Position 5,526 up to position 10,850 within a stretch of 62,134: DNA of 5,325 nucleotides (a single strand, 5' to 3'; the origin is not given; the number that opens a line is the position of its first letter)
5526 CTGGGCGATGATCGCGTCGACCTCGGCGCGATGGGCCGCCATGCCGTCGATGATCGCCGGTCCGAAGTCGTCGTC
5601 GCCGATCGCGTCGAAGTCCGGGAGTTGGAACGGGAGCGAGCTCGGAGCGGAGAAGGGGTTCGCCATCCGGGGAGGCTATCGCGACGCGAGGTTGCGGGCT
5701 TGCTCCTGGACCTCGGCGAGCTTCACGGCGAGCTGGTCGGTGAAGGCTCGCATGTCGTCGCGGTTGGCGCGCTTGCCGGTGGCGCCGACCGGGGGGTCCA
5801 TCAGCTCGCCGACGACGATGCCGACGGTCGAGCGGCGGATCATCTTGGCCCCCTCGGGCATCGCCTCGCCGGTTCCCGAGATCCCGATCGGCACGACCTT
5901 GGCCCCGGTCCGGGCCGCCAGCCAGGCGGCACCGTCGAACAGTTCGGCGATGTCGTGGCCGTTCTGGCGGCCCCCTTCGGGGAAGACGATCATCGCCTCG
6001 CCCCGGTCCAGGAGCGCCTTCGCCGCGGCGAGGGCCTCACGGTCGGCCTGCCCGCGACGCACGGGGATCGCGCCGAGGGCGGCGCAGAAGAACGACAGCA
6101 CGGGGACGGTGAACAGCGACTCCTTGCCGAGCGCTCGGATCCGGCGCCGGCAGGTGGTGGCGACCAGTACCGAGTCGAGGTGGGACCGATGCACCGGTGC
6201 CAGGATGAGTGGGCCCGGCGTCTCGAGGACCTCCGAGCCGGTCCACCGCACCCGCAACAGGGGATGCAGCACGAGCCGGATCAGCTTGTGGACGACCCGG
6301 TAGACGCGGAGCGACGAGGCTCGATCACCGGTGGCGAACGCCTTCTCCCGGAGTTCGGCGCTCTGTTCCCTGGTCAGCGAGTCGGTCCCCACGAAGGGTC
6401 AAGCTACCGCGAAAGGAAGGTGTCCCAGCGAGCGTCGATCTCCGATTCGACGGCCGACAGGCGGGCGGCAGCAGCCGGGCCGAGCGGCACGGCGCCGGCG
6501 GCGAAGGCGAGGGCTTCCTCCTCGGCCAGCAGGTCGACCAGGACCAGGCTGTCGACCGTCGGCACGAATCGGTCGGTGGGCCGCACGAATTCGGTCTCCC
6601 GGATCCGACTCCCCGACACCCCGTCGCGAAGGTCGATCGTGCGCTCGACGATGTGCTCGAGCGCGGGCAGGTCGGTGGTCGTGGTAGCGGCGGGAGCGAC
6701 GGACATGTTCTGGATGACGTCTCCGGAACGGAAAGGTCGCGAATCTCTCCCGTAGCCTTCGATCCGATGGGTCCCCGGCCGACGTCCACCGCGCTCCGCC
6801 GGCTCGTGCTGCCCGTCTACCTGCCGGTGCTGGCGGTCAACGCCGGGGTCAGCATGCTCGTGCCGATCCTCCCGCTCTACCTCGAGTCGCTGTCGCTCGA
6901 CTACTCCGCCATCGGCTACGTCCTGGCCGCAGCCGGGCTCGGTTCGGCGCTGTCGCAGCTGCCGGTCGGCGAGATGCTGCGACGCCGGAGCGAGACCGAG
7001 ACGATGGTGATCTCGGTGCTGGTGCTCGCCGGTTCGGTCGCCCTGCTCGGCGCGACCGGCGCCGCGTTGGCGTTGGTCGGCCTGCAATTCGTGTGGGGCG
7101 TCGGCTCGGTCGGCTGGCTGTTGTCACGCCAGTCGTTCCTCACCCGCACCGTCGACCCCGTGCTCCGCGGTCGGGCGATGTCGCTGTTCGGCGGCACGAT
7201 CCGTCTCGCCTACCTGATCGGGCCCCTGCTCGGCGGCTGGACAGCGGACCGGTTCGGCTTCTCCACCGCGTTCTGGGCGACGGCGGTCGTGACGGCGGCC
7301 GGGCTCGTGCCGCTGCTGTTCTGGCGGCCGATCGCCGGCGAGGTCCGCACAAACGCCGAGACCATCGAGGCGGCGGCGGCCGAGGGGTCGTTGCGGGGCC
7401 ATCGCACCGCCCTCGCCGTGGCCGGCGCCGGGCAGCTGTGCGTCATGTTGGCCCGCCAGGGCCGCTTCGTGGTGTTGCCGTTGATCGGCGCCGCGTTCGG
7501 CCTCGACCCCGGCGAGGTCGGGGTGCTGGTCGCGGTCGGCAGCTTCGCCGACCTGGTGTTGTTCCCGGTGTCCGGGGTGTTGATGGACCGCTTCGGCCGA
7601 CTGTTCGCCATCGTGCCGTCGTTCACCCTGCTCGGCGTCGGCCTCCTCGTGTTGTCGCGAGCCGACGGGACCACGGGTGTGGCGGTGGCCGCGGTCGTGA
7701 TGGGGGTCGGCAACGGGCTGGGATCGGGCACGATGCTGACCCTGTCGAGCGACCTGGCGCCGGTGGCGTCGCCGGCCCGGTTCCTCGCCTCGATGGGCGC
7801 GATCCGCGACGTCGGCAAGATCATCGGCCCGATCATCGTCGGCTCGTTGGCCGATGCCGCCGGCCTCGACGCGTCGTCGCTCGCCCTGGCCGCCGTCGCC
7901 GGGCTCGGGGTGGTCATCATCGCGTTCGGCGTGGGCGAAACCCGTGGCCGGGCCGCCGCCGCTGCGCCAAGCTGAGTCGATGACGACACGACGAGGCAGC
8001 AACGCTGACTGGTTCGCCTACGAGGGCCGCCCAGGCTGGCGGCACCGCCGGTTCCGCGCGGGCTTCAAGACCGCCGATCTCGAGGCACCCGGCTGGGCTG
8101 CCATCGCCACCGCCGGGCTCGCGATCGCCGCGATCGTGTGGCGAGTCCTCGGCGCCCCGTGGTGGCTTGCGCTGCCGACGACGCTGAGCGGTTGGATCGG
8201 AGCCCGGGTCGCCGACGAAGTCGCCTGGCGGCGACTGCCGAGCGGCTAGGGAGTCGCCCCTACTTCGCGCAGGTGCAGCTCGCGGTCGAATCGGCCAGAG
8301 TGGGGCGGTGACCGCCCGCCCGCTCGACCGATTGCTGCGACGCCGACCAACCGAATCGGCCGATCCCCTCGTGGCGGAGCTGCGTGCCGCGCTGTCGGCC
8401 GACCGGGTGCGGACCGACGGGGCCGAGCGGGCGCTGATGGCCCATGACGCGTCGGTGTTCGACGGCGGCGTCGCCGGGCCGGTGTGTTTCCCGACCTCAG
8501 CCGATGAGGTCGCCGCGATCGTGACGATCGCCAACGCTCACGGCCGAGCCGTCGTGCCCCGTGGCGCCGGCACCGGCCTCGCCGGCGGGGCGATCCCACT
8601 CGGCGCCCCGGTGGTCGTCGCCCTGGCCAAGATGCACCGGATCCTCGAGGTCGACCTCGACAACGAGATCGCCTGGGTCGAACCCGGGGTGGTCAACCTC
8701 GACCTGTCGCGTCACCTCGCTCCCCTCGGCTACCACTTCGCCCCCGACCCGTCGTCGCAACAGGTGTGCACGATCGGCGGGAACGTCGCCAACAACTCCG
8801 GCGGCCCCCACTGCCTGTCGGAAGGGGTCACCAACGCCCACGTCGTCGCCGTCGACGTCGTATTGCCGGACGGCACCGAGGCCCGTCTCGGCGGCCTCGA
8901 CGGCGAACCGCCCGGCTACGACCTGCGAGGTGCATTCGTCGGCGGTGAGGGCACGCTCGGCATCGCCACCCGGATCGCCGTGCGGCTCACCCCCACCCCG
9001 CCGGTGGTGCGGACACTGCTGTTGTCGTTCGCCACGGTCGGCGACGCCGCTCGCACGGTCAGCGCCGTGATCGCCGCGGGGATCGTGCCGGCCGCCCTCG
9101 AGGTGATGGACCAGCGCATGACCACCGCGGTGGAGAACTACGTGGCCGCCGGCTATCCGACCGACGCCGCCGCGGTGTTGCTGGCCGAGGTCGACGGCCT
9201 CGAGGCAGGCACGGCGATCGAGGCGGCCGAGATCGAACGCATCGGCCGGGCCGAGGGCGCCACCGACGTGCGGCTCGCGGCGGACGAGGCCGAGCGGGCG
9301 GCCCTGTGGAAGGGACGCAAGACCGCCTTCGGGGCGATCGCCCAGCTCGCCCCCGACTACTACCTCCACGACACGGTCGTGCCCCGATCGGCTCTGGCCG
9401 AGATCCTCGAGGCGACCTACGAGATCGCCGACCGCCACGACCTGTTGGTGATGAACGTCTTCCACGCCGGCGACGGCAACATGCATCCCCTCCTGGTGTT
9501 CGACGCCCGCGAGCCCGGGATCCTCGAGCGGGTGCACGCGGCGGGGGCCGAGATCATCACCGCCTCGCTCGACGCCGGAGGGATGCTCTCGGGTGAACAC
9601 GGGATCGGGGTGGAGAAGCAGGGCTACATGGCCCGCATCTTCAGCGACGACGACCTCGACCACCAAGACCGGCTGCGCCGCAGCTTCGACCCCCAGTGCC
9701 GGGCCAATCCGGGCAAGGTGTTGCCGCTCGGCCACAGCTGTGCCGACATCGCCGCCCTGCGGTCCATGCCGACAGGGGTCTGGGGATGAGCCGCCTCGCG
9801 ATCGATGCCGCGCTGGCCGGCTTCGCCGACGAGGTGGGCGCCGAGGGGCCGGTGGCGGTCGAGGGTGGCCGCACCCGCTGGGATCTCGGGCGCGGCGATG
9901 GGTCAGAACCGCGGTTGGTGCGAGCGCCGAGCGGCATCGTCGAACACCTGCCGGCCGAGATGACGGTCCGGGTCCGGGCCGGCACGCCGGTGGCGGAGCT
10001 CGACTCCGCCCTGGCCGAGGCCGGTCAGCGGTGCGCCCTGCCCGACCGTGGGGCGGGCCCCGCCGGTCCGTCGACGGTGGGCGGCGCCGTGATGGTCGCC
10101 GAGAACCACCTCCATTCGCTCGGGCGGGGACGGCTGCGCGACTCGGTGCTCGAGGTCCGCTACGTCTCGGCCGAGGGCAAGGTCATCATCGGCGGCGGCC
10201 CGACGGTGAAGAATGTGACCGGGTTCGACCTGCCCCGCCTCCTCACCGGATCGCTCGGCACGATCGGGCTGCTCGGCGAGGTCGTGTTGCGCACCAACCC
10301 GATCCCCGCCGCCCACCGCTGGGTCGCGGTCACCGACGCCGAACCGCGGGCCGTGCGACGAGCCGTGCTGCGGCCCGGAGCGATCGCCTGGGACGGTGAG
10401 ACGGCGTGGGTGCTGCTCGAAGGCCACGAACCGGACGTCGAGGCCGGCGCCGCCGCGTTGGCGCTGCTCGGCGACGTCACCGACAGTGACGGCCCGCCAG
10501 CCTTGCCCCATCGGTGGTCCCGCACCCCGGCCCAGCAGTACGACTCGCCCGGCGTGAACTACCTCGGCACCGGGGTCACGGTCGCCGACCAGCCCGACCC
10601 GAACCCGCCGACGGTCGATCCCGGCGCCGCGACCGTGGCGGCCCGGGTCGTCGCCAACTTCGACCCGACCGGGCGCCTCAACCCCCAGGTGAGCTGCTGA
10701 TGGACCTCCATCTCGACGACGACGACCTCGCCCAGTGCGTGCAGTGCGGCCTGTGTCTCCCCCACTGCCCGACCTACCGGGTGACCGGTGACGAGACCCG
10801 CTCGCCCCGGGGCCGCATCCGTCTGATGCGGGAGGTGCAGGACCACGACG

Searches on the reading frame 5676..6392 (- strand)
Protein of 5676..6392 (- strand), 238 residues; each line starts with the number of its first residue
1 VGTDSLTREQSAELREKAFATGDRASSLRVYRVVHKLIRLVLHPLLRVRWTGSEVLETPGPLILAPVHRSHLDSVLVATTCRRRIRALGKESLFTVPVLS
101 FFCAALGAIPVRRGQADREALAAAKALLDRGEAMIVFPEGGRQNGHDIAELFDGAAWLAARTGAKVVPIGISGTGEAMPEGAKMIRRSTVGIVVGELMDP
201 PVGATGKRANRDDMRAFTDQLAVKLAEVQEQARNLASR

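Call 19: search_protein_families(library=pfam, proteins=[window:5676-6392:-], max_evalue=0.01)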
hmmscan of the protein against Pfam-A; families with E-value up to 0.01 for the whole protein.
window:5676-6392:- (238 aa): 1 family
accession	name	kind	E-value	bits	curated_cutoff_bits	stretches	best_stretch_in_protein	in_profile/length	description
PF01553.26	Acyltransferase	-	3.4e-23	82.3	23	1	47-172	1-132/132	Acyltransferase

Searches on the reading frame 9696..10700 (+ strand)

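Call 20: search_protein_families(library=pfam, proteins=[window:9696-10700:+], max_evalue=0.01)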
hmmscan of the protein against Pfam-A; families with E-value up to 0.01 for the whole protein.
window:9696-10700:+ (334 aa): 1 family
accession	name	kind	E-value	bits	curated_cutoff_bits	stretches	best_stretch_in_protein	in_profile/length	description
PF01565.28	FAD_binding_4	-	2.4e-09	37.4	26.4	1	79-164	54-136/139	FAD binding domain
